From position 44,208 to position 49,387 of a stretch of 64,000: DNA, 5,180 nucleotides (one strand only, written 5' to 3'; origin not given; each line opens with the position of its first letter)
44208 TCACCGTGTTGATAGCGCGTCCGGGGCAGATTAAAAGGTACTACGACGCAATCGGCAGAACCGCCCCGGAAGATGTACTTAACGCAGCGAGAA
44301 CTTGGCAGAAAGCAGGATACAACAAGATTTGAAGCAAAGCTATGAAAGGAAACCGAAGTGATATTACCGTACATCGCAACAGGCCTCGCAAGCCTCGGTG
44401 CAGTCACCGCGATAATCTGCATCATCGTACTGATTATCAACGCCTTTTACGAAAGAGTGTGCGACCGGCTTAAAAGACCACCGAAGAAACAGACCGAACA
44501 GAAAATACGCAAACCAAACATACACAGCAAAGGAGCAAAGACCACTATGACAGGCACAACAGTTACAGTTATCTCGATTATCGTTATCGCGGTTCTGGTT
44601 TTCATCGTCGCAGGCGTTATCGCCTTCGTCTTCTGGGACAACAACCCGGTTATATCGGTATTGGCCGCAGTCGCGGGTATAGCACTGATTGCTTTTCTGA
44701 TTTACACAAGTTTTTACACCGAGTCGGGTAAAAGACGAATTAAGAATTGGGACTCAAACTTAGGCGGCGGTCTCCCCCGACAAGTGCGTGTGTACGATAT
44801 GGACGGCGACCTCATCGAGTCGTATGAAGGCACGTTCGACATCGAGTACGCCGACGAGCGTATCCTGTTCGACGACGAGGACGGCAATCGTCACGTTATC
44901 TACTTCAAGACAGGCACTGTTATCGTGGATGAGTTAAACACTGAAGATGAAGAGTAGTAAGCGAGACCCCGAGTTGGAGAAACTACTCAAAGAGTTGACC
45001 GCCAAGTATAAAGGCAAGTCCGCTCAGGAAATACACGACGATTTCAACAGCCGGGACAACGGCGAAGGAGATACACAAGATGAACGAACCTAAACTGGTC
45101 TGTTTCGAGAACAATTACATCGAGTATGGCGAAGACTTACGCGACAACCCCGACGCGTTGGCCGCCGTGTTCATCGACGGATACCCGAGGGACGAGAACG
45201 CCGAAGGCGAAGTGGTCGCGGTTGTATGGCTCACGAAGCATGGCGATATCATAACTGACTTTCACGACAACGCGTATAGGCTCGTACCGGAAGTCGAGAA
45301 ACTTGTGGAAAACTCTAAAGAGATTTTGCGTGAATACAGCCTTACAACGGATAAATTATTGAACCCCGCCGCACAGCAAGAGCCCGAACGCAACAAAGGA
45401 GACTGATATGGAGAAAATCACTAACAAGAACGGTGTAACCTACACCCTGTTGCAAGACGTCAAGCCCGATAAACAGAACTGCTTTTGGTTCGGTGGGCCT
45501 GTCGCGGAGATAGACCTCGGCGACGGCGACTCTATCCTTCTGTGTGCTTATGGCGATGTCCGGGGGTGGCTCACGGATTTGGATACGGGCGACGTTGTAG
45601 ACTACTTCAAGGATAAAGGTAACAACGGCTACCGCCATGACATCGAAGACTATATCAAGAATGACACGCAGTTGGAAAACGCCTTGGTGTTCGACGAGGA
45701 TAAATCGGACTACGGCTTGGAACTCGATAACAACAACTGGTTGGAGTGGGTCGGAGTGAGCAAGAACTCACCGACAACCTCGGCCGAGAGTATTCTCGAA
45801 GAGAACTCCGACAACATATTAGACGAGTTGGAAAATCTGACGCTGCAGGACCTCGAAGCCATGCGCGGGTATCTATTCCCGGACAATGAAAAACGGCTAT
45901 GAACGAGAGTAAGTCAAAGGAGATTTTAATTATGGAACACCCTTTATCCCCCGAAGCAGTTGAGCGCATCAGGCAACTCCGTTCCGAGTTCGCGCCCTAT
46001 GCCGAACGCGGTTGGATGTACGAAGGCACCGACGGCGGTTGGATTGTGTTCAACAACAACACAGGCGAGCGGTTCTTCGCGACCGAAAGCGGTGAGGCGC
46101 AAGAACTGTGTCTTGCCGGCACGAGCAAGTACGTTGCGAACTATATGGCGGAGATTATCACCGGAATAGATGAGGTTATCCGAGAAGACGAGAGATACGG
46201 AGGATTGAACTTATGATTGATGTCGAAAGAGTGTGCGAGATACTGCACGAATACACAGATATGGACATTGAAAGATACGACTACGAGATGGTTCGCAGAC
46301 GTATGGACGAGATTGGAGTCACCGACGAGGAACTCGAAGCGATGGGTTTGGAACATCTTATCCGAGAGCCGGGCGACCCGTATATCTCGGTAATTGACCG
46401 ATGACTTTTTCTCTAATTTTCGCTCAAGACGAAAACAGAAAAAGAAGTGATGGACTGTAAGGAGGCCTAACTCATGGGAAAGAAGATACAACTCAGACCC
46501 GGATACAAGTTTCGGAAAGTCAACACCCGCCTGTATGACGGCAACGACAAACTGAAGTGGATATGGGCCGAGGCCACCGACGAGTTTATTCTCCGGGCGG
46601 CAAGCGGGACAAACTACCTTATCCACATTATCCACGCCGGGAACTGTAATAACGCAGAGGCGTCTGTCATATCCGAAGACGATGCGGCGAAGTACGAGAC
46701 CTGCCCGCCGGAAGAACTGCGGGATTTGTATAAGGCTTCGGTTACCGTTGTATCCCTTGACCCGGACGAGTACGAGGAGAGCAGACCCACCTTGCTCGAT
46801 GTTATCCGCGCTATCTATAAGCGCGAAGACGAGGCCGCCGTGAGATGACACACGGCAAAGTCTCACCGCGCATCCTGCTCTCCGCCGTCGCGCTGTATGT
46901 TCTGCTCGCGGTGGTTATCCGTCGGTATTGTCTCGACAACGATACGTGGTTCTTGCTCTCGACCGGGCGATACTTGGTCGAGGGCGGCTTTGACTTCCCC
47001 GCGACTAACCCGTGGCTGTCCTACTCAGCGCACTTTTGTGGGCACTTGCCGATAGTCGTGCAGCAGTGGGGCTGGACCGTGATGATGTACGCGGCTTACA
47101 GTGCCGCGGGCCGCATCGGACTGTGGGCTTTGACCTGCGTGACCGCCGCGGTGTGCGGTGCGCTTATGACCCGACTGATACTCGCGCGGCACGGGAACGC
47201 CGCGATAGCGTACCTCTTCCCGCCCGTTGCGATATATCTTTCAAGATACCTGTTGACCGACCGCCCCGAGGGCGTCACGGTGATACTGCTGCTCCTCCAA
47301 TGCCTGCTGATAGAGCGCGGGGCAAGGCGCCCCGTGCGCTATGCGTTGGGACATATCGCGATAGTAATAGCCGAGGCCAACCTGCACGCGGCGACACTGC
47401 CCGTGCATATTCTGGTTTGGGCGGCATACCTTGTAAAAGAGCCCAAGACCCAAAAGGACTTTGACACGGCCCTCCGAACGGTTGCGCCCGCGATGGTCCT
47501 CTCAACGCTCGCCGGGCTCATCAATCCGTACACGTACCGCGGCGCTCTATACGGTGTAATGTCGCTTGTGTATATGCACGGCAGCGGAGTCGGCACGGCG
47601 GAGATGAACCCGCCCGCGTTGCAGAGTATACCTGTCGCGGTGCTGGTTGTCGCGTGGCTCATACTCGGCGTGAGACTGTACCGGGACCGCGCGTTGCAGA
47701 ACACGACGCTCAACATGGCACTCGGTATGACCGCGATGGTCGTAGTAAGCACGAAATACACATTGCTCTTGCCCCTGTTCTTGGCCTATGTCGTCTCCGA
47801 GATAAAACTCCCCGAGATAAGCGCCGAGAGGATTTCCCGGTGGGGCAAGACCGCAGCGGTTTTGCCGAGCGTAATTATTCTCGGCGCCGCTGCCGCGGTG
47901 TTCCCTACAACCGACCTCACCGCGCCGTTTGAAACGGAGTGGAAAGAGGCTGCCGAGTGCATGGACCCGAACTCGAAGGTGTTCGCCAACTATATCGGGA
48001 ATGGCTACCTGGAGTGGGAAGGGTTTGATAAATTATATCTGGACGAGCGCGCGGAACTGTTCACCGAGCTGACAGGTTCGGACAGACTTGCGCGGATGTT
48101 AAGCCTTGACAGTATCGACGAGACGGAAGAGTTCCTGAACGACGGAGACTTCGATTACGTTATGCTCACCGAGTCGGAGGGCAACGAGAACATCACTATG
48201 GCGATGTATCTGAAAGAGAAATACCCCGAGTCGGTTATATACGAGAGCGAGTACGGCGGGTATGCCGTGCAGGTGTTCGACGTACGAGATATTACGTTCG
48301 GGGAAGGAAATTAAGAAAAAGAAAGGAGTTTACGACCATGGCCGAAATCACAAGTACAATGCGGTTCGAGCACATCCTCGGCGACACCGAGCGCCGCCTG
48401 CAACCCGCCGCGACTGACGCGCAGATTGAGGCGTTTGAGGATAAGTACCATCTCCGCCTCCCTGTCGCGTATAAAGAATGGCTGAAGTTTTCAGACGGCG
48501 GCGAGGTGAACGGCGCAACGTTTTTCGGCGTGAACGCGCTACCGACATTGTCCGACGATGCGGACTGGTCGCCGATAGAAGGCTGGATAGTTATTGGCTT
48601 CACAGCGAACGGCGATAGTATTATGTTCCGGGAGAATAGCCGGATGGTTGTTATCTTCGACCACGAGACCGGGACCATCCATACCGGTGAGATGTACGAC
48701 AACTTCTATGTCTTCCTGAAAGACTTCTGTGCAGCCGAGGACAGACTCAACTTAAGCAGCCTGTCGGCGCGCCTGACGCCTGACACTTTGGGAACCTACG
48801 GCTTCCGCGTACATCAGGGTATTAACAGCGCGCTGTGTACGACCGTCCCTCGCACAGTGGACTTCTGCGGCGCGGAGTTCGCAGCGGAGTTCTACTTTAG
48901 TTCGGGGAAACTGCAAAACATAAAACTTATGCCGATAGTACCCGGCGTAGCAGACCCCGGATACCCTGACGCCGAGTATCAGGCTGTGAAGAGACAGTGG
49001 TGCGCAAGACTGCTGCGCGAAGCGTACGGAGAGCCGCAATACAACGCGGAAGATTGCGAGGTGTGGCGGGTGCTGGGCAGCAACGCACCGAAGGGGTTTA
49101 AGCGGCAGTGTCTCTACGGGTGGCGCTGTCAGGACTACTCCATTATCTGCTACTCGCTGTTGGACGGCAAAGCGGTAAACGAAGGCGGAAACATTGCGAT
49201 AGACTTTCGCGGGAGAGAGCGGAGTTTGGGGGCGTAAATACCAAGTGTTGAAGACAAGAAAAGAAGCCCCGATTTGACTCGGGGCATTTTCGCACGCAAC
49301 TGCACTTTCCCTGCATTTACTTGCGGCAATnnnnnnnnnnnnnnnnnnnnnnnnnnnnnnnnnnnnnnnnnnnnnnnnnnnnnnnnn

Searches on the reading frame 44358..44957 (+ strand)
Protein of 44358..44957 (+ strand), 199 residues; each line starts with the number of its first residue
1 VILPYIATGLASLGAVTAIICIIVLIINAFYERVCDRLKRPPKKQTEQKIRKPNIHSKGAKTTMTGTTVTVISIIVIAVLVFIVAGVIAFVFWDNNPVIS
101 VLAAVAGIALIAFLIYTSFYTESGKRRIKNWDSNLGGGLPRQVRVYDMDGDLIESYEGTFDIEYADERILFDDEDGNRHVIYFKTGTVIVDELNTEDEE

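Call 17: search_protein_families(library=pfam, proteins=[window:44358-44957:+], max_evalue=0.001)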
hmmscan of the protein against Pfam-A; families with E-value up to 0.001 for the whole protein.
window:44358-44957:+ (199 aa): 1 family
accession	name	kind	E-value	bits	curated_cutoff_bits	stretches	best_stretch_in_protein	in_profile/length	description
PF07331.16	TctB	-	0.00067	20.3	29.1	1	15-114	37-127/137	Tripartite tricarboxylate transporter TctB family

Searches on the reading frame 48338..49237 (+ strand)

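Call 16: search_protein_families(library=pfam, proteins=[window:48338-49237:+], max_evalue=0.001)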
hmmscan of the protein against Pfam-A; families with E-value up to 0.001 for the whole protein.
window:48338-49237:+ (299 aa): 3 families
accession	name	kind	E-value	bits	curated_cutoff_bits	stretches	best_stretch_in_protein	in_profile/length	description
PF09346.15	SMI1_KNR4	-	5.2e-13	50.1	25.4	1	25-128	2-124/125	SMI1 / KNR4 family (SUKH-1)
PF14568.11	SUKH_6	-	1.9e-06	28.8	27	1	27-126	1-118/119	SMI1-KNR4 cell-wall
PF14567.11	SUKH_5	-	9.6e-06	25.9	27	1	21-129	18-139/142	SMI1-KNR4 cell-wall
